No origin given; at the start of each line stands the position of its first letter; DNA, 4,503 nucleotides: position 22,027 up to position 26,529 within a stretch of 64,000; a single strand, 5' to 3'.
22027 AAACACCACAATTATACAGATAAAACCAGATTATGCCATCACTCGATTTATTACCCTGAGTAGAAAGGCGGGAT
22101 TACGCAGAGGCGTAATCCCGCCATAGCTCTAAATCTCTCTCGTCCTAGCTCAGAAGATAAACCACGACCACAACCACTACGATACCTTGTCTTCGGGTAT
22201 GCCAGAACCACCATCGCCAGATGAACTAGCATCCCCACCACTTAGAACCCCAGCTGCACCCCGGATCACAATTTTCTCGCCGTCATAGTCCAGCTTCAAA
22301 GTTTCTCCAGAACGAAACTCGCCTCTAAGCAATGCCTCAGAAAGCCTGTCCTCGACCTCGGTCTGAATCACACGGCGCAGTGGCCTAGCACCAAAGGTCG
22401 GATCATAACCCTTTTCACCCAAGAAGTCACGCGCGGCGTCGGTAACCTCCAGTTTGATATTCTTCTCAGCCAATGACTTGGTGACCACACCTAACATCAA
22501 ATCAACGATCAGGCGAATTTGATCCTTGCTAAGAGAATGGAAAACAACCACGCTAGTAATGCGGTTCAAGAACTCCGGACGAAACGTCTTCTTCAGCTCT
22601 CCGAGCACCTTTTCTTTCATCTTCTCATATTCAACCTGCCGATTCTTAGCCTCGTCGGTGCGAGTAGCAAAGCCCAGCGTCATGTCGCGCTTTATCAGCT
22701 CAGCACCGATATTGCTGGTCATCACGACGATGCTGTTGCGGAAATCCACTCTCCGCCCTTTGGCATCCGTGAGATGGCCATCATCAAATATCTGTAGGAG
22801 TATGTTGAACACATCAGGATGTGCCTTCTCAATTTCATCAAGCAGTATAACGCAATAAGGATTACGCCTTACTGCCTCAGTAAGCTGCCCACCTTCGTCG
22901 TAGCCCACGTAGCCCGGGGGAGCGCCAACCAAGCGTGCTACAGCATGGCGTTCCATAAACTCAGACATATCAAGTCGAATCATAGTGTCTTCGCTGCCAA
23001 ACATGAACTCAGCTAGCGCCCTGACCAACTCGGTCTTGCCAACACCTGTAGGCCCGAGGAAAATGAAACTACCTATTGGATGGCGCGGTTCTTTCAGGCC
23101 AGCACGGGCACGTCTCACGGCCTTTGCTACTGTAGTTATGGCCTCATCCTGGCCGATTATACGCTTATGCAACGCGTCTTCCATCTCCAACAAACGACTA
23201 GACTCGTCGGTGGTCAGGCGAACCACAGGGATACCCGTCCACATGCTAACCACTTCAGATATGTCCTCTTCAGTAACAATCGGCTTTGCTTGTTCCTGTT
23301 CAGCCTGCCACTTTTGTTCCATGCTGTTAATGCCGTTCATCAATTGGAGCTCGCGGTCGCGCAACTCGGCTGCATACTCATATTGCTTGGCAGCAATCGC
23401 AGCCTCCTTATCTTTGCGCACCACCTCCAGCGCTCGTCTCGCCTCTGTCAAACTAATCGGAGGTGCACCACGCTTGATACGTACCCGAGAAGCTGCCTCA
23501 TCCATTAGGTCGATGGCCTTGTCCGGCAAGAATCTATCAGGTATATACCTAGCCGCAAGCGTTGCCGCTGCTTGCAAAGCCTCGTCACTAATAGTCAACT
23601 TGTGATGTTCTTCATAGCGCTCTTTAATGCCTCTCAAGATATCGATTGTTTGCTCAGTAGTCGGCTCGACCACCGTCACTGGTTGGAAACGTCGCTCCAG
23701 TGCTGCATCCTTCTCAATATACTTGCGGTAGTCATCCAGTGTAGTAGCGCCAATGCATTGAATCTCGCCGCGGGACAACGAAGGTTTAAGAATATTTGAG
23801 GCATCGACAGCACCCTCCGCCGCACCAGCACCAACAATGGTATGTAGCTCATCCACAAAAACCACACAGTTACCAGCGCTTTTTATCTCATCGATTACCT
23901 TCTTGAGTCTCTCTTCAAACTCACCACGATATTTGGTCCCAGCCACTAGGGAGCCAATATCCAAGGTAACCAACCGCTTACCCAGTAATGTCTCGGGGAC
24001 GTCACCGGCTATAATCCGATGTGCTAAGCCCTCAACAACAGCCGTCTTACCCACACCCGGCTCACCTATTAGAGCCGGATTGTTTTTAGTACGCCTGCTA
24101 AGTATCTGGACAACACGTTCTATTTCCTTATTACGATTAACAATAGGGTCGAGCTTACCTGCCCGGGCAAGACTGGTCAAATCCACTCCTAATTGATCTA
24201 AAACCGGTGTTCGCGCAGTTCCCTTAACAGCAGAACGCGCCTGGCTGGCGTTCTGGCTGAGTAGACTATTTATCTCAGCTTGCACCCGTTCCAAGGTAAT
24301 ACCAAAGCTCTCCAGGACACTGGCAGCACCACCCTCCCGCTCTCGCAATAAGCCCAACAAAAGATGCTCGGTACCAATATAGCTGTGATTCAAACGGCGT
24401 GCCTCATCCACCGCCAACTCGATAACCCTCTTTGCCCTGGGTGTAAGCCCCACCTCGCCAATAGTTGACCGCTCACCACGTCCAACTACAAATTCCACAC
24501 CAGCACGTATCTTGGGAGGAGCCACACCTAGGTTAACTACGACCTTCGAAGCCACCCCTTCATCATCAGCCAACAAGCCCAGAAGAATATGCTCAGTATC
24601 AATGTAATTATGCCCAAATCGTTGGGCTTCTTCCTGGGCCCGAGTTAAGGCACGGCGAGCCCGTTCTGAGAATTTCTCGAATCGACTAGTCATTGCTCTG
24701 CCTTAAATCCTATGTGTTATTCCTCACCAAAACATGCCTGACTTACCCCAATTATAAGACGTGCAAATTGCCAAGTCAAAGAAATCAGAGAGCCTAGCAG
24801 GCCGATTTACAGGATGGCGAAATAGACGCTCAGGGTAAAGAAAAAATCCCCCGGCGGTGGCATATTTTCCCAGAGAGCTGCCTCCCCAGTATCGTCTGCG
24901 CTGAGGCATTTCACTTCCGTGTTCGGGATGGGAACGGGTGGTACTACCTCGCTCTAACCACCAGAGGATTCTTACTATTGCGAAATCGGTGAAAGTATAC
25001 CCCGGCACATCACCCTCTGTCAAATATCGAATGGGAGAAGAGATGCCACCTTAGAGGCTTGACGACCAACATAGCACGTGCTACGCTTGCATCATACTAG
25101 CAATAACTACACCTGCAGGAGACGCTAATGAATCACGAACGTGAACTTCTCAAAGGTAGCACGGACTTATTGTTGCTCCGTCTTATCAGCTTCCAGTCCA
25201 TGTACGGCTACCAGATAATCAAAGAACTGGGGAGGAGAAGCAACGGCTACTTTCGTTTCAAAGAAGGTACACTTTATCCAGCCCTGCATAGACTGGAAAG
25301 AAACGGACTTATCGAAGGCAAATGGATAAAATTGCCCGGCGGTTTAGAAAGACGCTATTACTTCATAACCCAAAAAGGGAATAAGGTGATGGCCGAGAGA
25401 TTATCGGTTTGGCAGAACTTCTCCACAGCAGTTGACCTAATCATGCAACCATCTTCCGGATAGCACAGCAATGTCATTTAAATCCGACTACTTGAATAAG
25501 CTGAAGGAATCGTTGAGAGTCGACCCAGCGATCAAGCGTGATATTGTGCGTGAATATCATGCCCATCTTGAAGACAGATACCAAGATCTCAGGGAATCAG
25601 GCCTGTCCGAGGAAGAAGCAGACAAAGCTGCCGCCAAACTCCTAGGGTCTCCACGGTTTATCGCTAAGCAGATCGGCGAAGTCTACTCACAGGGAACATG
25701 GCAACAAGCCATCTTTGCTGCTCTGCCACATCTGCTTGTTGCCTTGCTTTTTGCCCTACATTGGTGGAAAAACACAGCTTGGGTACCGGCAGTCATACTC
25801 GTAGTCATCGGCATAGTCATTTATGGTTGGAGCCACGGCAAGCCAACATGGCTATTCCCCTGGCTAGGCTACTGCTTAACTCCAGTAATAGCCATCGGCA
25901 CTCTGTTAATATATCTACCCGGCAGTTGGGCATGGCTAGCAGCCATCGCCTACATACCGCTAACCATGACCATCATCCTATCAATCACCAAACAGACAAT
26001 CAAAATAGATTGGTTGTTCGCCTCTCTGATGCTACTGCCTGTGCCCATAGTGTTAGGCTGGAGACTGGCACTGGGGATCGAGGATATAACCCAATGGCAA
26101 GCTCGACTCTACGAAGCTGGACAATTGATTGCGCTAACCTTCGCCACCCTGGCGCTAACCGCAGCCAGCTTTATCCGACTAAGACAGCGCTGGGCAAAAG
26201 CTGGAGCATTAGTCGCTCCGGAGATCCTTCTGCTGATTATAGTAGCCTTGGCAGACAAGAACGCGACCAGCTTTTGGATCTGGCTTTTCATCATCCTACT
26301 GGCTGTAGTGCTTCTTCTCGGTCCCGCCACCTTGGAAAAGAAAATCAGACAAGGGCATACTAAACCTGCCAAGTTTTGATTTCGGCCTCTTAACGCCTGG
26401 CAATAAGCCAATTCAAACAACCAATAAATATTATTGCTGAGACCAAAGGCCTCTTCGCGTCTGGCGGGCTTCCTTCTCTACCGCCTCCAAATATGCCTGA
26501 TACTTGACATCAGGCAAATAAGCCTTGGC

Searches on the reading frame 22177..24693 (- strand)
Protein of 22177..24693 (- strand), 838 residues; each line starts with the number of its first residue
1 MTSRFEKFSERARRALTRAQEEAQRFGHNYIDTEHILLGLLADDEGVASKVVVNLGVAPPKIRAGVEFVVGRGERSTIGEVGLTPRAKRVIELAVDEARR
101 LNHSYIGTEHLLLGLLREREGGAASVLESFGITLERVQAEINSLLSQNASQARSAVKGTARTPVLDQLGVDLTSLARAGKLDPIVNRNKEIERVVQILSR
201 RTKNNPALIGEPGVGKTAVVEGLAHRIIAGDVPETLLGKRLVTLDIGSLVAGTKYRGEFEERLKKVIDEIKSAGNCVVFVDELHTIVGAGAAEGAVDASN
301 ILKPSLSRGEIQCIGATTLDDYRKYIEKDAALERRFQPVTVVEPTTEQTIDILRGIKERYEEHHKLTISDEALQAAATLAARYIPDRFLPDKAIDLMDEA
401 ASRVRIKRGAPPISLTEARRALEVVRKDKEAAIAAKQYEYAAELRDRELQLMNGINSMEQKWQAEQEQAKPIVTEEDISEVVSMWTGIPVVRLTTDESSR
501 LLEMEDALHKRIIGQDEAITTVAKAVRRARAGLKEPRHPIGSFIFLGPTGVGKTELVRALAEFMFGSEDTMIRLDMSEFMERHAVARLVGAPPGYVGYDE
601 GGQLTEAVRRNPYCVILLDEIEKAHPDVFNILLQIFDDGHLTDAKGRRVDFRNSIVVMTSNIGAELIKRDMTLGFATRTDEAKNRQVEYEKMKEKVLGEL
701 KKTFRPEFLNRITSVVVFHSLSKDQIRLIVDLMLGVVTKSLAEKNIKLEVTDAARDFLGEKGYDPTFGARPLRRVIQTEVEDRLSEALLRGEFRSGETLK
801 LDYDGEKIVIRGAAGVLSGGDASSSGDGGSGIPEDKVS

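Call 23: search_protein_families(library=pfam, proteins=[window:22177-24693:-], max_evalue=0.00001)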
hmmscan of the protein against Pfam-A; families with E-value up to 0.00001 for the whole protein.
window:22177-24693:- (838 aa): 10 families
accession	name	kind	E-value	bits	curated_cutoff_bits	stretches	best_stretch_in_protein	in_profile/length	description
PF07724.20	AAA_2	-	2e-69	233.3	27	1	539-714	2-165/166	AAA domain (Cdc48 subfamily)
PF02861.25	Clp_N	-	2.5e-35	120.8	20.7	2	94-145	1-52/53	Clp amino terminal domain, pathogenicity island component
PF17871.7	AAA_lid_9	-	3.6e-33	114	22.8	1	346-446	2-102/104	AAA lid domain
PF10431.15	ClpB_D2-small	-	1.8e-28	98.8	21.9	1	721-800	1-80/81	C-terminal, D2-small domain, of ClpB protein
PF00004.35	AAA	-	1.4e-25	90.7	21.2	2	208-319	3-110/131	ATPase family associated with various cellular activities (AAA)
PF07728.20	AAA_5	-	1.2e-18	67.9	22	1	543-663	2-124/139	AAA domain (dynein-related subfamily)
PF13401.12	AAA_22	-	8.2e-12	46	27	0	542-638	7-110/130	AAA domain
PF13191.12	AAA_16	-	1.3e-10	42.5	32.6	0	185-228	3-49/167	AAA ATPase domain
PF01637.24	ATPase_2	-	2.4e-06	28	33.2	0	185-224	2-41/225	ATPase domain predominantly from Archaea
PF00158.32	Sigma54_activat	-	7.7e-06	26.1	20.2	0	541-645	23-126/168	Sigma-54 interaction domain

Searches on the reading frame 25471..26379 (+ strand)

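Call 23: search_protein_families(library=pfam, proteins=[window:25471-26379:+], max_evalue=0.00001)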
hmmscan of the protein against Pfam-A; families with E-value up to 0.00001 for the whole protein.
window:25471-26379:+ (302 aa): 1 family
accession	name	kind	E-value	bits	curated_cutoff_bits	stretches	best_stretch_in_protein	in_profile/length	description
PF22564.2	HAAS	-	4.3e-08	33.8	27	1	6-67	1-55/55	HAAS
